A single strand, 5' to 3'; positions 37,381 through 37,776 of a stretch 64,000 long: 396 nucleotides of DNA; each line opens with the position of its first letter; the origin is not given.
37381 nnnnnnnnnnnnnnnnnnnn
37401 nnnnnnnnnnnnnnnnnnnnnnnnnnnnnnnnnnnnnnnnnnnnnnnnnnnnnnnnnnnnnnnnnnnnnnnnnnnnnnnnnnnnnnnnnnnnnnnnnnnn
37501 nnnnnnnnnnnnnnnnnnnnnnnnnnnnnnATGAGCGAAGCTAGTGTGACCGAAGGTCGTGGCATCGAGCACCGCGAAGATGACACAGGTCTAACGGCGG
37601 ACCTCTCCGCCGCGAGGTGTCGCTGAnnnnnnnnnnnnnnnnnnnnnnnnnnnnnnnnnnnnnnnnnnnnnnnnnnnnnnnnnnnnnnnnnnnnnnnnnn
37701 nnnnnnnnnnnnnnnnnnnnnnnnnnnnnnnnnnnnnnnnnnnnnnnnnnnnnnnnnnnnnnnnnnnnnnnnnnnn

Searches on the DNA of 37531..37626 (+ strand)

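Call 88: search_dna_similar(query=window:37531-37626:+, collection=plasmids, mode=distant, max_evalue=0.01, max_rows=5)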
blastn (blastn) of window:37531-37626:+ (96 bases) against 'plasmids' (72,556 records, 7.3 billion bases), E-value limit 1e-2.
No match.

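Call 89: search_dna_similar(query=window:37531-37626:+, collection=phages, mode=distant, max_evalue=0.01, max_rows=5)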
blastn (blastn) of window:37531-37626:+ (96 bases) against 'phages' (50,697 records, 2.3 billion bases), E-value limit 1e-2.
No match.
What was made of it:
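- Tried and rejected: Plasmid and phage BLAST of element D returned no hits (calls 88, 89).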
